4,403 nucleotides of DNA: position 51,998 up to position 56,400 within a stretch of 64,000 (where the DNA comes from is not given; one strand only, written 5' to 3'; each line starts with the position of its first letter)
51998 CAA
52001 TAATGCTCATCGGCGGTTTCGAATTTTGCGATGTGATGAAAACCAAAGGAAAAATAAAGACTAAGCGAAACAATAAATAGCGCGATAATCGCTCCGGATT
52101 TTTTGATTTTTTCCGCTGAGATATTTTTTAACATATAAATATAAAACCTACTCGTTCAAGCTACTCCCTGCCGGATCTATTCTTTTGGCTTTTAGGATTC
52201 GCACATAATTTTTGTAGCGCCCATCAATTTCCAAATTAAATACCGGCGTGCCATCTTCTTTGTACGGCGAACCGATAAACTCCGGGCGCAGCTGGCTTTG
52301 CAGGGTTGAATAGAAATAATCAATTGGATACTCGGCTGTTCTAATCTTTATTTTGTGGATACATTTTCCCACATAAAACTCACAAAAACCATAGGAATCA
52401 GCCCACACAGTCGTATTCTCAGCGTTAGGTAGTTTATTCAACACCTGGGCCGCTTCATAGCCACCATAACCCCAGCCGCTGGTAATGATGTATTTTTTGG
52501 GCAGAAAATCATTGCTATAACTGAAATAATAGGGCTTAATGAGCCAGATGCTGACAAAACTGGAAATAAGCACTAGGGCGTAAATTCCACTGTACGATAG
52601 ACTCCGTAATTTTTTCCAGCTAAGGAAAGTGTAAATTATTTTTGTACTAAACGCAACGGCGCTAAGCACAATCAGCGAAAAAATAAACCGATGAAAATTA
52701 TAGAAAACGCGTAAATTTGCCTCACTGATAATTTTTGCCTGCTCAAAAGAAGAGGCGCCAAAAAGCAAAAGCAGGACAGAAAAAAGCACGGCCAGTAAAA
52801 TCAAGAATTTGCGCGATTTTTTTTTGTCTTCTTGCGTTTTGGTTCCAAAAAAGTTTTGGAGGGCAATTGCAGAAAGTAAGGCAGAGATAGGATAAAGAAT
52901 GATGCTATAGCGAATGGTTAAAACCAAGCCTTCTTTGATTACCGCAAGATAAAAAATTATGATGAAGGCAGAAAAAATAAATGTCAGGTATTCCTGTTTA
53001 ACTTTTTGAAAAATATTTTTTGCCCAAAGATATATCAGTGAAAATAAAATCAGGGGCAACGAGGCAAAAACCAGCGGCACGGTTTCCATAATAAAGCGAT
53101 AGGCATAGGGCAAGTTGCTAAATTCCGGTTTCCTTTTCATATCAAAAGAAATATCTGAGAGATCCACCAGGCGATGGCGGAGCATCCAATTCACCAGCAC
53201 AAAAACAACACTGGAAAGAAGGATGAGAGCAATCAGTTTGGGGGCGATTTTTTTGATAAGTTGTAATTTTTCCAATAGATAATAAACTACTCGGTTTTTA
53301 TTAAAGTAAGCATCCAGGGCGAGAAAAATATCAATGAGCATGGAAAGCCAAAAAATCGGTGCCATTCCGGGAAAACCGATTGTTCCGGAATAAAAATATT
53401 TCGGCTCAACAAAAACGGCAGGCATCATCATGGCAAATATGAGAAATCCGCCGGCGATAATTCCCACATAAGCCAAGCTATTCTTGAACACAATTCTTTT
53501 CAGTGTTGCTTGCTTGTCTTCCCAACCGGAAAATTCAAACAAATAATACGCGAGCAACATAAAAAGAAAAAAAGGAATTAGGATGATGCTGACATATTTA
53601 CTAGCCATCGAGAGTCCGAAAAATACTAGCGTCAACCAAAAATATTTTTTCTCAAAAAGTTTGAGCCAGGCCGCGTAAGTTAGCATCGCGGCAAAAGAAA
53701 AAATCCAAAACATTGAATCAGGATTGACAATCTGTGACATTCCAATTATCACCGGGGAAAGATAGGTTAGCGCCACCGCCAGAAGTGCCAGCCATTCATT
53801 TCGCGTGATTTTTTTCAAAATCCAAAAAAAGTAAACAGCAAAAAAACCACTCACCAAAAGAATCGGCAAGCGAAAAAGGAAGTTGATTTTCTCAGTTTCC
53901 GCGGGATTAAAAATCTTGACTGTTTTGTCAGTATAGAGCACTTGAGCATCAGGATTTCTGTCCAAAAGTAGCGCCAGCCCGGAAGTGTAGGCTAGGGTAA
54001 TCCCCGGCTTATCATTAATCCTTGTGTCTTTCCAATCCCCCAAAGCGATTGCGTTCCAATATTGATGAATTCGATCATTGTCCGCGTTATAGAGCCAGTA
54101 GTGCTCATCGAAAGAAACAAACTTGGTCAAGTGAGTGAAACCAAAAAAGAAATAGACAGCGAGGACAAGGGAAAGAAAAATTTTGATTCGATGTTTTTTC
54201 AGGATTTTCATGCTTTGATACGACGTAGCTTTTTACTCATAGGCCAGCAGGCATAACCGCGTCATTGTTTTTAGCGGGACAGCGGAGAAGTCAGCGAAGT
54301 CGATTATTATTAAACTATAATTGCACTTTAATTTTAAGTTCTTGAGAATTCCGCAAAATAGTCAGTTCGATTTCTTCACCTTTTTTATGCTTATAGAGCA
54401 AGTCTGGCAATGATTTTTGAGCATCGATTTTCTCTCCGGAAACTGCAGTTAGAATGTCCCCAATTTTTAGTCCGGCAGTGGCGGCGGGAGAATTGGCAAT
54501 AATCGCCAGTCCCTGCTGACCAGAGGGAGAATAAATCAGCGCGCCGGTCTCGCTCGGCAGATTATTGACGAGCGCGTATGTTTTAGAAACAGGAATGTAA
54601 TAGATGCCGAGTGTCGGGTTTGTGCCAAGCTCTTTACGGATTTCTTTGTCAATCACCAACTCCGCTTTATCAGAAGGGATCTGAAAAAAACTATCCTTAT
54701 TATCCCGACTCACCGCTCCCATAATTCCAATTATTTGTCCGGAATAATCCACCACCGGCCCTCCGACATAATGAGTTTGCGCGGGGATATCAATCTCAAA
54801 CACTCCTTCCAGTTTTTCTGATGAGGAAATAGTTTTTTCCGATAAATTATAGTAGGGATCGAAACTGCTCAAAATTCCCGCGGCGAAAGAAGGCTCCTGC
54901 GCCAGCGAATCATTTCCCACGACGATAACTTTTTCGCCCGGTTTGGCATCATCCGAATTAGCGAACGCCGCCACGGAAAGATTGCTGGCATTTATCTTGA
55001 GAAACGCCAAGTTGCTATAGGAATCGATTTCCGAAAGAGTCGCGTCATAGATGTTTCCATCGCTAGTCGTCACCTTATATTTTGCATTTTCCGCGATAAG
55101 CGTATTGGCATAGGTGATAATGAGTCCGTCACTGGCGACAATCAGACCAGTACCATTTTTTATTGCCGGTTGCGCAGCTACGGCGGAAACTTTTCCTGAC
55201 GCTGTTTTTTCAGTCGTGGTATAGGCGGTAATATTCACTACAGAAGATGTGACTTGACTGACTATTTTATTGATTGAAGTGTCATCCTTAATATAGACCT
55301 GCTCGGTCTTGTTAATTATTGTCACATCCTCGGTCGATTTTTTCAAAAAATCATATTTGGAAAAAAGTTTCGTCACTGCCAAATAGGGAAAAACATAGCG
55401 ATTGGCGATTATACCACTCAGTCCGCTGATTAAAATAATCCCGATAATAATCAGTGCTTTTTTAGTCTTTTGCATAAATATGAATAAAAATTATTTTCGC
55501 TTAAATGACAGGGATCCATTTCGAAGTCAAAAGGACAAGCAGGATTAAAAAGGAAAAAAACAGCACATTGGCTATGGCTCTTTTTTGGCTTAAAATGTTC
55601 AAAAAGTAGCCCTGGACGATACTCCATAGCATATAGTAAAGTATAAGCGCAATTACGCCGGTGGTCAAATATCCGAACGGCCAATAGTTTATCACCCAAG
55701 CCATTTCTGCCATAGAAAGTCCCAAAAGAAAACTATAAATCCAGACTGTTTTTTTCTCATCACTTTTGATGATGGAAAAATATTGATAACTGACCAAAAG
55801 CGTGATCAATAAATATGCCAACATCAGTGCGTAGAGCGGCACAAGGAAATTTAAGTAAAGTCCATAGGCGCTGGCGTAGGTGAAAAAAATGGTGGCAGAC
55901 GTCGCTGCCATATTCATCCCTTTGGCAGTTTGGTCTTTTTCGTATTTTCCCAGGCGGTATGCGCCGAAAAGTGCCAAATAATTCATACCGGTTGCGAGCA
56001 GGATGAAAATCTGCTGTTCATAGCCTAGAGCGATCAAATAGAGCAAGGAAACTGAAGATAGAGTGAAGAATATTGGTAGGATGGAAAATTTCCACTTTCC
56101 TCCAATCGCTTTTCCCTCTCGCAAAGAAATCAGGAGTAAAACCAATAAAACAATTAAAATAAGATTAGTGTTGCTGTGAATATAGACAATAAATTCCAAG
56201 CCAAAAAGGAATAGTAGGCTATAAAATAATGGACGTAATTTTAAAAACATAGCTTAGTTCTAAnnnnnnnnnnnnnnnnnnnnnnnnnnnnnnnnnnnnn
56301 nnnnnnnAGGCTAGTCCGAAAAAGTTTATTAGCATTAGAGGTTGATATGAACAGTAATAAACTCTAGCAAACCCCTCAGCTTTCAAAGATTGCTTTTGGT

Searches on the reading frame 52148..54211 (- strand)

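Call 71: search_protein_families(library=pfam, max_evalue=0.000001, proteins=[window:52148-54211:-])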
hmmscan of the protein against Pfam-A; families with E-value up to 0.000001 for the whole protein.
window:52148-54211:- (687 aa): 2 families
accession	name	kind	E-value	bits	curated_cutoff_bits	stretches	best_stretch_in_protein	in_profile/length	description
PF02366.24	PMT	-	5.2e-08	33.2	22.7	1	110-240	82-214/245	Dolichyl-phosphate-mannose-protein mannosyltransferase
PF13231.12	PMT_2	-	1.2e-07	32.5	26.1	1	114-220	25-131/160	Dolichyl-phosphate-mannose-protein mannosyltransferase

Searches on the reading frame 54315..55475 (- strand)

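Call 71: search_protein_families(library=pfam, max_evalue=0.000001, proteins=[window:54315-55475:-])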
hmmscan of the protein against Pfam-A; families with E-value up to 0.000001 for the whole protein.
window:54315-55475:- (386 aa): 3 families
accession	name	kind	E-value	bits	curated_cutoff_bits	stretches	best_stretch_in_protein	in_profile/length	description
PF13365.12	Trypsin_2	-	4.5e-19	70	27.6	1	108-251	1-144/144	Trypsin-like peptidase domain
PF13180.12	PDZ_2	-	1.1e-13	51.6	27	1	316-386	18-80/80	PDZ domain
PF17820.7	PDZ_6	-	6.9e-08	32.6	27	1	324-375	4-54/54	PDZ domain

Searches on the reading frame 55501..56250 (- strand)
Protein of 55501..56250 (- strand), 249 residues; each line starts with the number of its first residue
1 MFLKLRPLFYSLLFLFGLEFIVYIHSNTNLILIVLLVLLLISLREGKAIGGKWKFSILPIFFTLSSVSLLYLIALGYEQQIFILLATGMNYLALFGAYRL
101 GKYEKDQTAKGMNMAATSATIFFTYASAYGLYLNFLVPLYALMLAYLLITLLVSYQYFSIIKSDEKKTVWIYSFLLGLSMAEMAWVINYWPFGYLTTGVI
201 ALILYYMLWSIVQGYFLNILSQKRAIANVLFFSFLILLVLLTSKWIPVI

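Call 38: search_protein_families(library=pfam, proteins=[window:55501-56250:-])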
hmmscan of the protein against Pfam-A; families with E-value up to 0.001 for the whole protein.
window:55501-56250:- (249 aa): 1 family
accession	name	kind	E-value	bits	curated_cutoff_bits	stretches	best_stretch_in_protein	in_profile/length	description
PF18900.5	DUF5656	-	5.7e-11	42.7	23.3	1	51-239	54-237/242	Protein of unknown function (DUF5656)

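Call 61: find_homologous_proteins(query=window:55501-56250:-, max_evalue=1e-30)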
Query window:55501-56250:- (249 aa): 488 proteins with E <= 1e-30 among 7786 candidates; the best 120 are listed.
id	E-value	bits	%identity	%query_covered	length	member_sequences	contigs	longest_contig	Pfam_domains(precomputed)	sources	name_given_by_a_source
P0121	5.3e-147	506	100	100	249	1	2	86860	PF18900.7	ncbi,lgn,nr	ncbi:MAG: hypothetical protein NTY33_03730 [Candidatus Moranbacteria bacterium]|nr:hypothetical prot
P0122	7.9e-131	453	88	100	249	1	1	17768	PF18900.7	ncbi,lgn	-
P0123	7.2e-125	434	84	100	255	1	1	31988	PF18900.7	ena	-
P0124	4.0e-124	431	85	100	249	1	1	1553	PF18900.7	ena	-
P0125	7.3e-123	427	85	100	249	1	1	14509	PF18900.7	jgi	jgi:hypothetical protein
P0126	8.7e-118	410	80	100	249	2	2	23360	PF18900.7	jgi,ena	jgi:hypothetical protein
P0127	7.4e-117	407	79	100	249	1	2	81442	PF18900.7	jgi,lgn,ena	-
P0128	8.7e-117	407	79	100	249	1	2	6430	PF18900.7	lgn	-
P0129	1.4e-116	406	78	100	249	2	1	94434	PF18900.7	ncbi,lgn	-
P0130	2.8e-116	406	78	100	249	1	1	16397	PF18900.7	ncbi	-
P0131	4.2e-116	405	79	100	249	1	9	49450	PF18900.7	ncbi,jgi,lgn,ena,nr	ncbi:MAG TPA: hypothetical protein DCS28_02630 [Candidatus Moranbacteria bacterium]|nr:hypothetical 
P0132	7.8e-116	404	80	100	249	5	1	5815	PF18900.7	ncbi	-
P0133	2.1e-115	403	78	100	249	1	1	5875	PF18900.7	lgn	-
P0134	3.1e-115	402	78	100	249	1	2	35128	PF18900.7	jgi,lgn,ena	jgi:hypothetical protein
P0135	4.2e-115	402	79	100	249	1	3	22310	PF18900.7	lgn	-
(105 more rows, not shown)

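Call 62: find_encoding_contigs(protein=P0122, flank=10000, max_places=1)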
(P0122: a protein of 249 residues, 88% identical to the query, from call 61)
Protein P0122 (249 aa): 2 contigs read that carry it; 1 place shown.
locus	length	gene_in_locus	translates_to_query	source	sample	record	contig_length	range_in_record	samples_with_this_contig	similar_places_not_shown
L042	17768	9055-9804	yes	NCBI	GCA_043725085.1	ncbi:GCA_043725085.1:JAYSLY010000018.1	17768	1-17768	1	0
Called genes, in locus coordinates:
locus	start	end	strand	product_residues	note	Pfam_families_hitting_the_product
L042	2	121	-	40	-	?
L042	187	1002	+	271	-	PF13495:Phage_int_SAM_4, PF00589:Phage_integrase, PF22823:MrpR_C_cat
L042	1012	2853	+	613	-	PF00009:GTP_EFTU, PF00071:Ras (faint), PF00679:EFG_C, PF06421:LepA_C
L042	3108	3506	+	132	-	PF04977:DivIC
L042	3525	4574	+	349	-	PF13623:SurA_N_2 (weak), PF13624:SurA_N_3, PF13145:Rotamase_2, PF00639:Rotamase, PF13616:Rotamase_3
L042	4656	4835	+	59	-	PF12797:Fer4_2 (weak), PF00037:Fer4, PF12837:Fer4_6 (weak), PF13237:Fer4_10 (faint), PF14697:Fer4_21 (weak), PF13370:Fer4_13, PF13459:Fer4_15 (faint)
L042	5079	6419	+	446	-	PF00089:Trypsin, PF13365:Trypsin_2, PF13180:PDZ_2, PF00595:PDZ (weak), PF17820:PDZ_6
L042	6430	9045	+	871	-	PF02861:Clp_N, PF23569:NBD_SMAX1, PF00004:AAA, PF17871:AAA_lid_9, PF00004:AAA, PF07724:AAA_2, PF07728:AAA_5, PF10431:ClpB_D2-small, +7 more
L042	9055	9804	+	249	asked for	PF18900:DUF5656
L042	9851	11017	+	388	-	PF13365:Trypsin_2, PF13180:PDZ_2, PF17820:PDZ_6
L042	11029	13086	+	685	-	PF13231:PMT_2 (weak)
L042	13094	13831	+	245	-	PF04794:YdjC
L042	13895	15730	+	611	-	PF02366:PMT, PF13231:PMT_2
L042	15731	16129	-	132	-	-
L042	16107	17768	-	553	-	?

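Call 63: find_encoding_contigs(protein=P0123, flank=10000, max_places=1)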
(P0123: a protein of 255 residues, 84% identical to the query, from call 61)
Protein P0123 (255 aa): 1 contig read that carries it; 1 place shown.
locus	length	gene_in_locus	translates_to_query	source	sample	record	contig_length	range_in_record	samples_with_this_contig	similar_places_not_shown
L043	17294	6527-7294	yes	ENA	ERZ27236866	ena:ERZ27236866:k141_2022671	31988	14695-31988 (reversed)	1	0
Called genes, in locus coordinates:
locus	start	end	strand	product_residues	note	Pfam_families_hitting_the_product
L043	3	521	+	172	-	?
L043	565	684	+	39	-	-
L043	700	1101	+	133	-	PF04977:DivIC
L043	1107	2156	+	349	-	PF13624:SurA_N_3, PF13145:Rotamase_2, PF13616:Rotamase_3, PF00639:Rotamase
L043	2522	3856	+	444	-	PF00089:Trypsin, PF13365:Trypsin_2, PF13180:PDZ_2, PF00595:PDZ (weak), PF17820:PDZ_6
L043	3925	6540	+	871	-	PF02861:Clp_N, PF23569:NBD_SMAX1, PF00004:AAA, PF17871:AAA_lid_9, PF00158:Sigma54_activat, PF00004:AAA, PF07724:AAA_2, PF07728:AAA_5, +8 more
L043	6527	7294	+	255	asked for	PF18900:DUF5656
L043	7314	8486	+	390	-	PF13365:Trypsin_2, PF13180:PDZ_2, PF17820:PDZ_6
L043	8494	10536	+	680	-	PF02366:PMT, PF13231:PMT_2 (weak)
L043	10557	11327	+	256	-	PF04794:YdjC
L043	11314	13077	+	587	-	PF13231:PMT_2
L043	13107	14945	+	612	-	PF02366:PMT (weak), PF13231:PMT_2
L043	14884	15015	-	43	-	-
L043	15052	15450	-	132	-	-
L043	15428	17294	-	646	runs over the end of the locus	PF07760:DUF1616, PF20176:DUF6541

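Call 64: find_encoding_contigs(protein=P0125, flank=10000, max_places=1)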
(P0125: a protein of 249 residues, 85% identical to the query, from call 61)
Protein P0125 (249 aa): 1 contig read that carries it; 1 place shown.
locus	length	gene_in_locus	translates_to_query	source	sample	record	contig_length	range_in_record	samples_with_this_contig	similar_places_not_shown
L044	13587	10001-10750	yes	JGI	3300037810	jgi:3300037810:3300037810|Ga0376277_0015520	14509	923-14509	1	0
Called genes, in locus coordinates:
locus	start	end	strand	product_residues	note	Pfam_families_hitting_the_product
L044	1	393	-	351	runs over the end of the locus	PF04041:Glyco_hydro_130, PF04616:Glyco_hydro_43 (faint), PF00251:Glyco_hydro_32N (faint)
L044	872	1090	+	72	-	-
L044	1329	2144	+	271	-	PF13495:Phage_int_SAM_4, PF00589:Phage_integrase, PF22823:MrpR_C_cat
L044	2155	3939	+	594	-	PF00009:GTP_EFTU, PF00679:EFG_C, PF06421:LepA_C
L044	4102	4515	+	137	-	PF04977:DivIC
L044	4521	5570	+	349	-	PF13624:SurA_N_3 (weak), PF13145:Rotamase_2, PF00639:Rotamase, PF13616:Rotamase_3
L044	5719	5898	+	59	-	PF12797:Fer4_2 (weak), PF00037:Fer4, PF12837:Fer4_6 (weak), PF13237:Fer4_10 (faint), PF14697:Fer4_21 (weak), PF13370:Fer4_13, PF13459:Fer4_15 (weak)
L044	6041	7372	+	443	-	PF00089:Trypsin, PF13365:Trypsin_2, PF13180:PDZ_2, PF17820:PDZ_6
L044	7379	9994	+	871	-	PF02861:Clp_N, PF23569:NBD_SMAX1, PF00004:AAA, PF17871:AAA_lid_9, PF00004:AAA, PF07724:AAA_2, PF07728:AAA_5, PF10431:ClpB_D2-small, +9 more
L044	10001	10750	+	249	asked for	PF18900:DUF5656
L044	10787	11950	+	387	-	PF13365:Trypsin_2, PF13180:PDZ_2, PF17820:PDZ_6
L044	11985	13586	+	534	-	?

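Call 65: find_encoding_contigs(protein=P0127, flank=10000, max_places=1)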
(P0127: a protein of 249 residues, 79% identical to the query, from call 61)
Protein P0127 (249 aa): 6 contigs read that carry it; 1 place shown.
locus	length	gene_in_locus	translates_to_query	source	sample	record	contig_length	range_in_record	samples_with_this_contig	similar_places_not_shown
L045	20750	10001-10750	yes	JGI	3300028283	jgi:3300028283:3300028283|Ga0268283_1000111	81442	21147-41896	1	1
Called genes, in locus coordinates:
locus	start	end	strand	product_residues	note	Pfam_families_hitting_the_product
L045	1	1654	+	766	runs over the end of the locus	PF00009:GTP_EFTU, PF13366:PDDEXK_3, PF00009:GTP_EFTU, PF00679:EFG_C, PF06421:LepA_C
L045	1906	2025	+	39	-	-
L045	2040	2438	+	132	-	PF04977:DivIC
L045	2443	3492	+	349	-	PF13624:SurA_N_3, PF13145:Rotamase_2, PF00639:Rotamase, PF13616:Rotamase_3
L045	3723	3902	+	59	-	PF00037:Fer4 (weak), PF14697:Fer4_21 (weak), PF13370:Fer4_13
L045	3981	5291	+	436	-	PF00089:Trypsin, PF13365:Trypsin_2, PF13180:PDZ_2, PF00595:PDZ (weak), PF17820:PDZ_6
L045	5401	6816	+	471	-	PF13644:DKNYY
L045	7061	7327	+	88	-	PF04383:KilA-N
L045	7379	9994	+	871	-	PF02861:Clp_N, PF23569:NBD_SMAX1, PF00004:AAA, PF17871:AAA_lid_9, PF00158:Sigma54_activat, PF00004:AAA, PF07724:AAA_2, PF07728:AAA_5, +8 more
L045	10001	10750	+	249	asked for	PF18900:DUF5656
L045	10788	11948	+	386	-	PF13365:Trypsin_2, PF13180:PDZ_2, PF17820:PDZ_6 (weak)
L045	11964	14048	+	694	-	PF02366:PMT, PF13231:PMT_2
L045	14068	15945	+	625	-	PF02366:PMT, PF13231:PMT_2 (weak)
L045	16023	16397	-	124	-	-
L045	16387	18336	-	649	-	PF07760:DUF1616, PF20176:DUF6541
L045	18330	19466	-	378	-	PF00534:Glycos_transf_1, PF13692:Glyco_trans_1_4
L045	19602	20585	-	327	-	PF00535:Glycos_transf_2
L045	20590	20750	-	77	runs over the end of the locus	-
